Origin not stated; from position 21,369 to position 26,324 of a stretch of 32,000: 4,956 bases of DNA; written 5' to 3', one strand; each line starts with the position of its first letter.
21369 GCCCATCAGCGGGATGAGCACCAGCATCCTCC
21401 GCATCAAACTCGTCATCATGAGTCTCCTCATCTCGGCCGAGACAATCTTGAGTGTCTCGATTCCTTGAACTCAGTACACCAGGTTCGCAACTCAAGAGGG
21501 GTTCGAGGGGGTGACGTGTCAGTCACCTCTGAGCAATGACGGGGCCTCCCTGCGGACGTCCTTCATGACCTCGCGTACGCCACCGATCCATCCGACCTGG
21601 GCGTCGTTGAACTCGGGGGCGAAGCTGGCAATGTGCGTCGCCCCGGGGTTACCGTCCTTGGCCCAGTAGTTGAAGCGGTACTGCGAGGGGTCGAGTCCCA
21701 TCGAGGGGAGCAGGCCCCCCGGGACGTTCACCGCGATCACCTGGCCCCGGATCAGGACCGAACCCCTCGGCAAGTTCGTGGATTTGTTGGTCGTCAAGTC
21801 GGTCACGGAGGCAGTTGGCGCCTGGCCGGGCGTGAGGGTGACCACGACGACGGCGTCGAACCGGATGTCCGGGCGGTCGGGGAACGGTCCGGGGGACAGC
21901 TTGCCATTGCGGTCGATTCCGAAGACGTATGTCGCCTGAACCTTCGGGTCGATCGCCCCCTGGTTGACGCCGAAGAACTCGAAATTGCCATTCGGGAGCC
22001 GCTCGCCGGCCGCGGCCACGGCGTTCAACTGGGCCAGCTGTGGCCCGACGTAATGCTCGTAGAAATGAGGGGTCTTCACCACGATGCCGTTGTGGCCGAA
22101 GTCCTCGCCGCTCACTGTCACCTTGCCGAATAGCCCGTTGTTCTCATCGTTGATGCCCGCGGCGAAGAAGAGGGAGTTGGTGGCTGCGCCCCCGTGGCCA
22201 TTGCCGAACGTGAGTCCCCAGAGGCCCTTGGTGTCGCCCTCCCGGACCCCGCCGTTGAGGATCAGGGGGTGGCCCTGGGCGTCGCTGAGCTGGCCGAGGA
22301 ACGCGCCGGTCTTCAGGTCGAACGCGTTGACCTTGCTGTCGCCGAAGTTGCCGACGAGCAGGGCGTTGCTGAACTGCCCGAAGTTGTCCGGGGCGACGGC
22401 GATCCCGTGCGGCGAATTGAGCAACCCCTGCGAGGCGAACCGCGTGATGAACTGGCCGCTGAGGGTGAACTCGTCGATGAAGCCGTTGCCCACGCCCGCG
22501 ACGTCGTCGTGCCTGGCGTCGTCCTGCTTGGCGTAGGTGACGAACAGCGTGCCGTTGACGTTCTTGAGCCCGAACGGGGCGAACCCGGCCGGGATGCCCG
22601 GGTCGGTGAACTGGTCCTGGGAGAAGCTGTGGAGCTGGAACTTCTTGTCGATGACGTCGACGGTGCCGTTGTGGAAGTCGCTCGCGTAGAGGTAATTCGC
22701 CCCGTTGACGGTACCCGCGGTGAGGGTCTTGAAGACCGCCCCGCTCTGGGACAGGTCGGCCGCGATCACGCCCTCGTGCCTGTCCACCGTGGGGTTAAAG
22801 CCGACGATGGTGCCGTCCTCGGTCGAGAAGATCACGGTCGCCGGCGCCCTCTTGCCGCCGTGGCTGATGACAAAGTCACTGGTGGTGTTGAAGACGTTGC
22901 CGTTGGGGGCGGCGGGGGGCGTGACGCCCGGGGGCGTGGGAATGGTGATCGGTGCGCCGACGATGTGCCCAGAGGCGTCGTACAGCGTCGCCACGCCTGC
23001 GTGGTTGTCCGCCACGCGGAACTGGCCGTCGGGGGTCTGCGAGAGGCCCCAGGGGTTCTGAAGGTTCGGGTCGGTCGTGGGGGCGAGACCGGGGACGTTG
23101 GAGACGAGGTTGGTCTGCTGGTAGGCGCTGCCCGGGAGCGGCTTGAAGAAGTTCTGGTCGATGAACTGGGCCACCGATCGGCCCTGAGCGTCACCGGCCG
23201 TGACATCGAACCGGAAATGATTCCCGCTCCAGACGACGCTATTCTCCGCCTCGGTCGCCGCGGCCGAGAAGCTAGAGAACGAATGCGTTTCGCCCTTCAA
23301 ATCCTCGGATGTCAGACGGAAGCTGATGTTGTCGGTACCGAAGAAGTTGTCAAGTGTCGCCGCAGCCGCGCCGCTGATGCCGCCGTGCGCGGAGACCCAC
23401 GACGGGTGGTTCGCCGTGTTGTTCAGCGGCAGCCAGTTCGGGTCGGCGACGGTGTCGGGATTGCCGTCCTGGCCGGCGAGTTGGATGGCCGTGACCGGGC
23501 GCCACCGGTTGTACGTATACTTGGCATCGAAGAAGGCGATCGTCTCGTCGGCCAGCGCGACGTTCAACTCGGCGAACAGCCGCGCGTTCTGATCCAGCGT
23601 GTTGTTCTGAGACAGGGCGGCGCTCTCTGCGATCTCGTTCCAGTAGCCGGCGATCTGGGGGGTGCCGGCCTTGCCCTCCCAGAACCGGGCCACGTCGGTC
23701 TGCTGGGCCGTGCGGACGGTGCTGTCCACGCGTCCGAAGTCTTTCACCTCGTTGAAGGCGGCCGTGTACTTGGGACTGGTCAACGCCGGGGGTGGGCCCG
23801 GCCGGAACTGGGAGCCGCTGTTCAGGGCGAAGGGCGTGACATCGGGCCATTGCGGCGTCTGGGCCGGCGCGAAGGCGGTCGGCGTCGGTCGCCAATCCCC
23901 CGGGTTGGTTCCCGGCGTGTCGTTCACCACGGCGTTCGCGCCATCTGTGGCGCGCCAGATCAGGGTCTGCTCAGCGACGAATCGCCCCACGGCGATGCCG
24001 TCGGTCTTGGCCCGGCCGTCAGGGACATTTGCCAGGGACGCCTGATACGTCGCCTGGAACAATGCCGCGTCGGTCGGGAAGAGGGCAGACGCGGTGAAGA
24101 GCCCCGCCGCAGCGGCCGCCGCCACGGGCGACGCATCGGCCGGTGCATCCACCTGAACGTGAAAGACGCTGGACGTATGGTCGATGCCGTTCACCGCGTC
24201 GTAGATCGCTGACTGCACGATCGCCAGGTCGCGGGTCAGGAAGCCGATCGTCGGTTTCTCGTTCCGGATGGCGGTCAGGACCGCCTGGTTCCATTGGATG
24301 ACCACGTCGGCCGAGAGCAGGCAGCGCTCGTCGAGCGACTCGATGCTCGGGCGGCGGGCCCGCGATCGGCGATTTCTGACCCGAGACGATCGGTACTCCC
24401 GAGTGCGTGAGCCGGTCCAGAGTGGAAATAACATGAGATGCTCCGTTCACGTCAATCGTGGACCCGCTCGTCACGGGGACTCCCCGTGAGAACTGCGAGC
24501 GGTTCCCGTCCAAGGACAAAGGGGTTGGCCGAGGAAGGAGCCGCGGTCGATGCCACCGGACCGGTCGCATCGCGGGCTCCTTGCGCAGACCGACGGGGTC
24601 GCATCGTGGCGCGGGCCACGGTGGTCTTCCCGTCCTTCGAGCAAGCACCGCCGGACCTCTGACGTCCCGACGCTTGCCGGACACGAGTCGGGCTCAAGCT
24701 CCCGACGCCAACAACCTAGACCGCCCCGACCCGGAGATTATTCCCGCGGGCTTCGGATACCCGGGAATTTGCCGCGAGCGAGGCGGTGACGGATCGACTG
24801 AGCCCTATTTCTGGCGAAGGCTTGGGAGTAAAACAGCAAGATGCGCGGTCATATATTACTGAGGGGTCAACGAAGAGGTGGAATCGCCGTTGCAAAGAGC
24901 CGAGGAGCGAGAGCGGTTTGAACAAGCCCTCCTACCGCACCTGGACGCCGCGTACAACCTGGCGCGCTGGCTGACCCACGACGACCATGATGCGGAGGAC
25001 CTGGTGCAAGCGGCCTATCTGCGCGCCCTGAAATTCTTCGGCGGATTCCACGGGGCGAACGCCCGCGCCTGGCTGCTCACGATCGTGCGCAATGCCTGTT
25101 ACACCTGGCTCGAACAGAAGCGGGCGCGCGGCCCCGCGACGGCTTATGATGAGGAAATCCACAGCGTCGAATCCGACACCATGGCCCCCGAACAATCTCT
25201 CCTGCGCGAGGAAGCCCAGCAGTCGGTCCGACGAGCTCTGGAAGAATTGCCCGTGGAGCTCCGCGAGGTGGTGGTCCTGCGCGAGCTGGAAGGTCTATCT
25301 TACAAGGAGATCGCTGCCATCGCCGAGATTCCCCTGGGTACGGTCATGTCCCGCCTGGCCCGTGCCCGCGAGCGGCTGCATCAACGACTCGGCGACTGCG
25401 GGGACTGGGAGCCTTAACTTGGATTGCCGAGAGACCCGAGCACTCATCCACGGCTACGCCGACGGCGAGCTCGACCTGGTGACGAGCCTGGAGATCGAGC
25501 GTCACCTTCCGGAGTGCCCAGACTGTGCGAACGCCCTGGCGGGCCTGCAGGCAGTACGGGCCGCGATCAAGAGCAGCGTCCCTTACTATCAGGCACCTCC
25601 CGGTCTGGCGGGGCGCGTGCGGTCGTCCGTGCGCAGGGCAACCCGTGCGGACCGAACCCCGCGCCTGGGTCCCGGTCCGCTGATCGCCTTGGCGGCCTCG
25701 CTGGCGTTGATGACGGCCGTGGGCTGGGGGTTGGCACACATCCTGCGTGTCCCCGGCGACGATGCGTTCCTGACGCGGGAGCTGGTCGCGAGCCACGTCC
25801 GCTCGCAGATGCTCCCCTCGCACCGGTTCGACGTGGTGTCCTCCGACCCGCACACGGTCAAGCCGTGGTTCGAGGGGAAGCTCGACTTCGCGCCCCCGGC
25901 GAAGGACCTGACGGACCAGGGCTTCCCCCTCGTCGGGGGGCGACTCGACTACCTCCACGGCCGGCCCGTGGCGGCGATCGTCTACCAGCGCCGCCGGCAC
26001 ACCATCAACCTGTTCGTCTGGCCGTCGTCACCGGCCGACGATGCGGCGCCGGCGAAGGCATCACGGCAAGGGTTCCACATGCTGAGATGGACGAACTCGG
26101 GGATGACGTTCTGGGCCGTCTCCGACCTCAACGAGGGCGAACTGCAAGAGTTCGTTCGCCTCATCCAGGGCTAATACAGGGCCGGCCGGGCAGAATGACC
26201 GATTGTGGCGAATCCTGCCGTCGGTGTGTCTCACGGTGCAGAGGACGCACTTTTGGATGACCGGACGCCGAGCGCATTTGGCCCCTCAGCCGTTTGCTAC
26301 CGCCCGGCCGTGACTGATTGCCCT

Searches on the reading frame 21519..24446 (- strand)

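Call 8: search_protein_families(library=pfam, proteins=[window:21519-24446:-], max_evalue=0.001)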
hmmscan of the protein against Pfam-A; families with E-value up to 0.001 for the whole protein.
window:21519-24446:- (975 aa): 2 families
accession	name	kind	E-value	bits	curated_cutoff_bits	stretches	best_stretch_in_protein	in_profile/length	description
PF01569.27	PAP2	-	4.9e-06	26.8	27.2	1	303-429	14-121/130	PAP2 superfamily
PF01436.27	NHL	-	0.00085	19.7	20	0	462-482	1-21/28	NHL repeat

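Call 35: search_protein_families(library=ncbifam, proteins=[window:21519-24434:-], max_evalue=0.001)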
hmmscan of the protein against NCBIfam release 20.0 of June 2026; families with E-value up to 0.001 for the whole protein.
window:21519-24434:- (971 aa): 1 family
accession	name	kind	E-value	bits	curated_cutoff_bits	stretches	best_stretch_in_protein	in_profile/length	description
TIGR03118.1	PEPCTERM_chp_1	hypoth_equivalog_domain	3.1e-100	335.4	79.95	1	438-773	1-335/336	TIGR03118 family protein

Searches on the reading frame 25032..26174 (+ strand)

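Call 9: search_protein_families(library=pfam, proteins=[window:25032-26174:+], max_evalue=0.001)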
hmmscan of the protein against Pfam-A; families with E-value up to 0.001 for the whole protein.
window:25032-26174:+ (380 aa): 1 family
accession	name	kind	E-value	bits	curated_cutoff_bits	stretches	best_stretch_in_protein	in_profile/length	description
PF13490.11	zf-HC2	-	4.1e-10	40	22.2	1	132-166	1-35/35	Putative zinc-finger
